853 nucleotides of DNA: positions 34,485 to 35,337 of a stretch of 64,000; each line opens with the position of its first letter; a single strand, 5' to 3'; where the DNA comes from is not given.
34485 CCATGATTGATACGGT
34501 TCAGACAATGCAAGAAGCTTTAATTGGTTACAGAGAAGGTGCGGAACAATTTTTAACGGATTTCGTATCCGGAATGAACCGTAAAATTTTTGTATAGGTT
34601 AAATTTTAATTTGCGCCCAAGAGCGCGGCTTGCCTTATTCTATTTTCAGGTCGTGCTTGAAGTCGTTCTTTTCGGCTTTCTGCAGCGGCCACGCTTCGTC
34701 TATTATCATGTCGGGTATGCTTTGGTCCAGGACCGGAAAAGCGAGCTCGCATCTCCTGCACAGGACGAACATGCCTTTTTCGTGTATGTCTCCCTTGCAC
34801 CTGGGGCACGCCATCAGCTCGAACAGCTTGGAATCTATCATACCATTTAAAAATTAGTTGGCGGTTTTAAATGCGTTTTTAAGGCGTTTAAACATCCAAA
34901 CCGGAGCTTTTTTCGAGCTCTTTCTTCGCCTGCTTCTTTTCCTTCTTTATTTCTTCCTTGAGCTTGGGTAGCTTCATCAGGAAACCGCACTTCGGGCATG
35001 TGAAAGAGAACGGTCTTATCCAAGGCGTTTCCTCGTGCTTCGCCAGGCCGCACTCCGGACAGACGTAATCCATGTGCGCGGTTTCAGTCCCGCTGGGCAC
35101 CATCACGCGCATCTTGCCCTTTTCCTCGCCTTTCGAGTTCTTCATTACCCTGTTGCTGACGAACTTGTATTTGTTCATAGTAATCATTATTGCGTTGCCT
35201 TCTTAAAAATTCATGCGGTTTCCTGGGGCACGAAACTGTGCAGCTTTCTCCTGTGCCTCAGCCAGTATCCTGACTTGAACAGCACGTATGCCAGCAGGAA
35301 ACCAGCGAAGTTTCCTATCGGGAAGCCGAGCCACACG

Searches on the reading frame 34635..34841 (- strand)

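Call 67: search_protein_families(library=phrogs, proteins=[window:34635-34841:-], max_evalue=0.01)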
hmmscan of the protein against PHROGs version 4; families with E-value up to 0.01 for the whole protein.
window:34635-34841:- (68 aa): 1 family
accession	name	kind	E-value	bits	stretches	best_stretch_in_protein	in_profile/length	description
phrog_14027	-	unknown function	0.0042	18.1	1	11-32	22-43/55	-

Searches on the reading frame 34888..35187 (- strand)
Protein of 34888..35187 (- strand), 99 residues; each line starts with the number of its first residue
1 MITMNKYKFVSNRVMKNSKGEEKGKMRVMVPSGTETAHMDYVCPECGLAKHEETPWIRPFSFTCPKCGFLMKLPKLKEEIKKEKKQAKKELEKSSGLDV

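Call 56: search_protein_families(library=pfam, proteins=[window:34888-35187:-], max_evalue=0.00001)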
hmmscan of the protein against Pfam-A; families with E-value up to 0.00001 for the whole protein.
window:34888-35187:- (99 aa): 0 families

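Call 67: search_protein_families(library=phrogs, proteins=[window:34888-35187:-], max_evalue=0.01)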
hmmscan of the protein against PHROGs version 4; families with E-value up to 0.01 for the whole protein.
window:34888-35187:- (99 aa): 5 families
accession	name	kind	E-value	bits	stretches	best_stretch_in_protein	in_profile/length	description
phrog_25323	-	unknown function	0.0003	21.7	1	22-71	64-112/159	-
phrog_10675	-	unknown function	0.0014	19.8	1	38-85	3-54/98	-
phrog_9089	-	unknown function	0.0027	19.1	0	62-80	27-45/77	-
phrog_4852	-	unknown function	0.0034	18.1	1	36-90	9-58/194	-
phrog_26488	-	unknown function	0.0081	17.4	0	41-81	22-63/104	-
